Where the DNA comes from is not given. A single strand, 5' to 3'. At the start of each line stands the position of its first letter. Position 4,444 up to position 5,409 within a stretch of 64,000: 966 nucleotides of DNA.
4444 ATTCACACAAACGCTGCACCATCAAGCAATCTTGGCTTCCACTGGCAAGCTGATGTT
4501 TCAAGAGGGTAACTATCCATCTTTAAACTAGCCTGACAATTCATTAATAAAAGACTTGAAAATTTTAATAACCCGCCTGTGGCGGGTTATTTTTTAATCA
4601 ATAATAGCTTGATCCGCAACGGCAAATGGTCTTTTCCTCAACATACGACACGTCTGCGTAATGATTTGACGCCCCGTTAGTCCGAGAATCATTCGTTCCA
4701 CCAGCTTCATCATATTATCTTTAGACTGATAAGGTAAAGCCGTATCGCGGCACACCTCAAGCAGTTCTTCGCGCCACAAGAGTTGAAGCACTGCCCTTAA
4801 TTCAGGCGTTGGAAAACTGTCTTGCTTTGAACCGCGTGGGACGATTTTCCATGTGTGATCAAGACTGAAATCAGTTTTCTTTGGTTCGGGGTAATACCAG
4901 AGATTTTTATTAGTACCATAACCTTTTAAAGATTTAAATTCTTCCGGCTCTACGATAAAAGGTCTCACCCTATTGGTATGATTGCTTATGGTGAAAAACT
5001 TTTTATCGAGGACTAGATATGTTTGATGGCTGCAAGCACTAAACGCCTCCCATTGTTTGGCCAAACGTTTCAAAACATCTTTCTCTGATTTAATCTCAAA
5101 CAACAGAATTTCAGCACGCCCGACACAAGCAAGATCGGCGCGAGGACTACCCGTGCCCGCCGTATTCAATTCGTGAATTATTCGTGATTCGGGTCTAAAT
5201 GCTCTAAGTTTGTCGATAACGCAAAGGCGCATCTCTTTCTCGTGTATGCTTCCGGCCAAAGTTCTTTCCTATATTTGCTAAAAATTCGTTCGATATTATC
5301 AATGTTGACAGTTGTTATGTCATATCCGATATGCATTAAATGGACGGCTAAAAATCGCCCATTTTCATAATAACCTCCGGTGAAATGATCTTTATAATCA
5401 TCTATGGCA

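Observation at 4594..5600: Minus-strand two-ORF cassette with a frame overlap, driven from a promoter pair buried in a 23-bp inverted repeat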

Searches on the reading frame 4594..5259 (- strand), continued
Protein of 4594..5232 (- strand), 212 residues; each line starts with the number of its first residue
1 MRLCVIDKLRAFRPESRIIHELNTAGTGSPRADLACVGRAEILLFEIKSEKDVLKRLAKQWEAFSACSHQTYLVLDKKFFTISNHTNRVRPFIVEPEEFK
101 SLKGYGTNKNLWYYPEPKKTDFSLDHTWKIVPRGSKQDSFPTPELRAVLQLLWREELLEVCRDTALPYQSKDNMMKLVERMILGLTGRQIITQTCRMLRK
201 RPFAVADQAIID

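Call 52: fold_search(model_id=the predicted structure, library=pdb)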
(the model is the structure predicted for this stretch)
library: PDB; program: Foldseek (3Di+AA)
matches with E <= 10: 435; with E <= 0.001: 1
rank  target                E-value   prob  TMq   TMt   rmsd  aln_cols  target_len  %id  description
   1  3dnx                  4.3e-04  1.00  0.32  0.47   7.9       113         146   16  SPO1766 protein of unknown function from Silicibacter pomeroyi. (released 2008-09-02)
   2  6p4o_F                2.1e-02  0.66  0.29  0.15   9.4       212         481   12  Complex of XPB helicase with Bax1 endonuclease from Sulfurisphaera tokodaii at 3.15 Angstroms resolution (released 2020-06-03)
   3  1y88                  2.3e-02  0.69  0.31  0.36  16.0       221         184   11  Crystal Structure of Protein of Unknown Function AF1548 (released 2004-12-21)
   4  6p4w_B                2.5e-02  0.91  0.26  0.17   4.7        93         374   12  XPB helicase in a complex with truncated Bax1 from Sulfurisphaera tokodaii at 2.96 Angstrom resolution (released 2020-06-03)
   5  2wiz_A                2.9e-02  0.69  0.23  0.36   7.6       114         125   11  Crystal structures of Holliday junction resolvases from Archaeoglobus fulgidus bound to DNA substrate (released 2009-05-26)
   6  2wiw_B                3.1e-02  0.89  0.27  0.43   7.9       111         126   13  Crystal structures of Holliday junction resolvases from Archaeoglobus fulgidus bound to DNA substrate (released 2009-05-26)
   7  2wcw_A                3.5e-02  0.87  0.27  0.43   8.0       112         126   12  1.6A resolution structure of Archaeoglobus fulgidus Hjc, a Holliday junction resolvase from an archaeal hyperthermophi (released 2009-03-24)
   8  6ut7_G                3.7e-02  0.96  0.29  0.17   8.9       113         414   10  Fitted model for the tetradecameric assembly of Thermococcus gammatolerans McrB AAA+ hexamers with bound McrC (released 2020-10-21)
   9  2eo0_B                3.9e-02  0.77  0.24  0.38   6.3       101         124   12  Crystal Structure of Holliday Junction Resolvase ST1444 (released 2007-10-02)
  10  4tkd_C                4.4e-02  0.69  0.25  0.39   8.6       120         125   17  Sulfolobus solfataricus HJC mutants (released 2015-08-12)
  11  4tkd_A                4.7e-02  0.89  0.27  0.46   7.7       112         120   15  Sulfolobus solfataricus HJC mutants (released 2015-08-12)
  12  5gke_A                4.7e-02  0.72  0.23  0.21   5.4        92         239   16  Structure of EndoMS-dsDNA1 complex (released 2016-11-02)
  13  8gy8_A                5.3e-02  0.87  0.27  0.17   5.6        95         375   10  The structure of Bax1 from Pyrococcus furiosus (released 2023-09-27)
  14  2wcw_B                5.3e-02  0.85  0.26  0.44   6.7       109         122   13  1.6A resolution structure of Archaeoglobus fulgidus Hjc, a Holliday junction resolvase from an archaeal hyperthermophi (released 2009-03-24)
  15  2wiz_B                5.3e-02  0.66  0.25  0.39   8.2       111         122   14  Crystal structures of Holliday junction resolvases from Archaeoglobus fulgidus bound to DNA substrate (released 2009-05-26)
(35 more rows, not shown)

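Call 60: search_solved_structures(query=A2, max_evalue=1, show_alignments=2)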
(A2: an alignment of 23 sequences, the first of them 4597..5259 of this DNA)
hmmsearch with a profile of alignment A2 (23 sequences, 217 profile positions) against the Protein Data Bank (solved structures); distinct sequences matched with E-value up to 1: 2.
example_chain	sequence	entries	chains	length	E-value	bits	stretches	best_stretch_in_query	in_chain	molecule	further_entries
8gh6_A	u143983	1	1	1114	0.25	14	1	131-199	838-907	Reverse transcriptase-like protein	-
8ibw_C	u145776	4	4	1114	0.25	14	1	131-199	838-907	Reverse transcriptase-like protein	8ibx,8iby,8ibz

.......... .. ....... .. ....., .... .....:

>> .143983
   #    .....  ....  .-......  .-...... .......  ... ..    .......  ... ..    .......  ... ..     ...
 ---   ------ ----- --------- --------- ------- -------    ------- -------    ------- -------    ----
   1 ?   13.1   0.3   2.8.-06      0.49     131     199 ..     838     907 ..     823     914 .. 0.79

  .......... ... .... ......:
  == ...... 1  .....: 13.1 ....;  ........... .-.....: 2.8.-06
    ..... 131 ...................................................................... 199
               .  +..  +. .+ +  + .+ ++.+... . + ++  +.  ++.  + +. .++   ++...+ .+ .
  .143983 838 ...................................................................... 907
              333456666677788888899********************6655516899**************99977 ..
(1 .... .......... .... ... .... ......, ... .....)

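Call 62: find_related_loci(query=A2, collection=viral_contigs, flank=2500)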
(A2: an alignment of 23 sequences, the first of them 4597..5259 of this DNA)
Query A2 (221 aa) in viral_contigs; peptide patterns used: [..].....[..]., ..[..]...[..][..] (x = any residue, [..] = any of these).
170 stretches matched a pattern; 62 encode a relative of the query (tblastn E <= 1e-3); 62 distinct loci.
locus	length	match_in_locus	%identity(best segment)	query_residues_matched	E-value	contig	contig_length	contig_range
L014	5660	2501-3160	59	1-219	5e-79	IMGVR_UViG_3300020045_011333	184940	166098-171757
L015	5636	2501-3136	56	1-217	5e-75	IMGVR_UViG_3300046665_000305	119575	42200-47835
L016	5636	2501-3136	55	1-217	1e-72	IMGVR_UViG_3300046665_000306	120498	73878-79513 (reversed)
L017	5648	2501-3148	39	1-221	9e-40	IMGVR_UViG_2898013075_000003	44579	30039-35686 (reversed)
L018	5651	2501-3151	36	4-221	3e-39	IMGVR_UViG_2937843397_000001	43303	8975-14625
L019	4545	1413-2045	38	1-221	6e-39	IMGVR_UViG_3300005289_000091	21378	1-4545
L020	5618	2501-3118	38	1-216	2e-37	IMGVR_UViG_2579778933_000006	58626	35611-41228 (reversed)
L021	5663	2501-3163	34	1-219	5e-36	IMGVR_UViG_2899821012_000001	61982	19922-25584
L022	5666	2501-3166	35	4-219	6e-36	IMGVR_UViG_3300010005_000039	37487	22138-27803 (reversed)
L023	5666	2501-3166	34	1-219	9e-36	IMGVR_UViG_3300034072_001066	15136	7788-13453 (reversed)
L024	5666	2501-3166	34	1-219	7e-35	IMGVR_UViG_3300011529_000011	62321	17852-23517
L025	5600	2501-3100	38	3-216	4e-34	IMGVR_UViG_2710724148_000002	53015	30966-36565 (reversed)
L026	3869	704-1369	33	1-219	4e-34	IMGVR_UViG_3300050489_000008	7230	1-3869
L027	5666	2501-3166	33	1-219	7e-34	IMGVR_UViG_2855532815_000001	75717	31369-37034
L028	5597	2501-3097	38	4-216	1e-33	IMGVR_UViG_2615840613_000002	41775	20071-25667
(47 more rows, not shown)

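Call 70: search_protein_families(library=pfam, alignment_id=A5, max_evalue=0.001)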
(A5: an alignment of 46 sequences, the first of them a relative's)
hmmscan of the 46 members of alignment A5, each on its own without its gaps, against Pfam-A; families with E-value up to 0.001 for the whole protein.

A. member 1, L017:1528-2163:+ (212 aa): 1 family
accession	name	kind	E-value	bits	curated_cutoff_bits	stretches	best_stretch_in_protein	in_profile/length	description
PF07750.17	GcrA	-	2.8e-20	73.7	26.9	1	49-207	2-148/155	GcrA cell cycle regulator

B. families by the number of members that match (of 46 scanned): 24 families
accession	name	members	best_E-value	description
PF04851.21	ResIII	3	9e-22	Type III restriction enzyme, res subunit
PF00271.37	Helicase_C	3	1.9e-16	Helicase conserved C-terminal domain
PF00270.35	DEAD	3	1.6e-08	DEAD/DEAH box helicase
PF18766.7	SWI2_SNF2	3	4e-08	SWI2/SNF2 ATPase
PF07505.17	DUF5131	2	3.2e-101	Protein of unknown function (DUF5131)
PF10073.14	GapR_DNA-bd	2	1.4e-30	GapR-like, DNA-binding domain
PF00145.23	DNA_methylase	2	5.6e-27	C-5 cytosine-specific DNA methylase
PF01555.25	N6_N4_Mtase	2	1.6e-18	DNA methylase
PF10571.15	UPF0547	2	9.7e-05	Uncharacterised protein family UPF0547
PF02511.20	Thy1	1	2.4e-43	Thymidylate synthase complementing protein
PF05876.18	GpA_ATPase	1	1.2e-34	Phage terminase large subunit gpA, ATPase domain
PF07750.17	GcrA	1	2.8e-20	GcrA cell cycle regulator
PF05063.20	MT-A70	1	4e-19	MT-A70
PF19263.5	DUF5906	1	6.8e-19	Family of unknown function (DUF5906)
PF07120.17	DUF1376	1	8.5e-19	Protein of unknown function (DUF1376)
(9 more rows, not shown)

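Call 71: search_protein_families(library=pfam, alignment_id=A6, max_evalue=0.001)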
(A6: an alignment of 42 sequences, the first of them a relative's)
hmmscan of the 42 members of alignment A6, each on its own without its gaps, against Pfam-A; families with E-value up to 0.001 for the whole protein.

A. member 1, L017:3160-3630:+ (157 aa): 1 family
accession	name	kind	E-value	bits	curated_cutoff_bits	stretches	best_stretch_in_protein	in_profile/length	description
PF10073.14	GapR_DNA-bd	-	8.1e-34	115.5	22.6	1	80-151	1-72/72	GapR-like, DNA-binding domain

B. families by the number of members that match (of 42 scanned): 23 families
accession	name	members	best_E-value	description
PF07120.17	DUF1376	8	1.9e-13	Protein of unknown function (DUF1376)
PF00145.23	DNA_methylase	3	4.8e-30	C-5 cytosine-specific DNA methylase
PF20121.4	DUF6511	3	6e-07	Family of unknown function (DUF6511)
PF00239.26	Resolvase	1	2e-46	Resolvase, N terminal domain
PF08275.17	DNAG_N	1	4.3e-38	DNA primase catalytic core, N-terminal domain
PF10073.14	GapR_DNA-bd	1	8.1e-34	GapR-like, DNA-binding domain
PF01807.25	Zn_ribbon_DnaG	1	2.1e-29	CHC2 zinc finger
PF13155.12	Toprim_2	1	1.4e-16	Toprim-like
PF00589.27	Phage_integrase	1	3.9e-15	Phage integrase family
PF07463.16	NUMOD4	1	2.1e-14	NUMOD4 motif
PF13662.12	Toprim_4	1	7e-14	Toprim domain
PF01751.28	Toprim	1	3.4e-08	Toprim domain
PF13362.12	Toprim_3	1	6.4e-07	Toprim domain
PF12728.13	HTH_17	1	1.2e-06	Helix-turn-helix domain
PF19889.5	DUF6362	1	3.5e-06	Domain of unknown function (DUF6362)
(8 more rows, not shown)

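Call 76: find_encoding_contigs(protein=P0005, flank=1500, max_places=3)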
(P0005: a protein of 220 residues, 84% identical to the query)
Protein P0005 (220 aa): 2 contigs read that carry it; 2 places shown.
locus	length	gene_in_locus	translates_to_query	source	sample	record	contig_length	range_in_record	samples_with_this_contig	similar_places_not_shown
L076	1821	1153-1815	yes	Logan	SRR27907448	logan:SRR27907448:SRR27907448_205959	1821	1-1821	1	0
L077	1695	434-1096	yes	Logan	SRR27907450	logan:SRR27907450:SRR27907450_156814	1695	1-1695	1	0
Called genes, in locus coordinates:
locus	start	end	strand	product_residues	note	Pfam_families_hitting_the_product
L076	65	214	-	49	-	-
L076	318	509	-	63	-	-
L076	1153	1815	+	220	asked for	PF26915:Phage_P4_cII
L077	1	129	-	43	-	?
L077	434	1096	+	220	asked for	PF26915:Phage_P4_cII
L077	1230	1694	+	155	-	?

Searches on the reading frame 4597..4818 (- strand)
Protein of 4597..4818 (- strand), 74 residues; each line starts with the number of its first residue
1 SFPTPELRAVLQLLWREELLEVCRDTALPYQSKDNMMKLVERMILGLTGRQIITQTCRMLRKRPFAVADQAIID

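Call 101: search_protein_families(library=pfam, proteins=[window:4597-4818:-], max_evalue=10)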
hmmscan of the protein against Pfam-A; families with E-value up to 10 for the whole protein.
seq(74 aa): 2 families
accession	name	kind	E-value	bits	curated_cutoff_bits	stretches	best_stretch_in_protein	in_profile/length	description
PF16517.10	Nore1-SARAH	-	0.049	13.9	21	1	2-24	2-24/40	Novel Ras effector 1 C-terminal SARAH (Sav/Rassf/Hpo) domain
PF18953.6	SAP_new25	-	0.23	11.6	26.3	1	16-50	10-42/51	SAP domain-containing new25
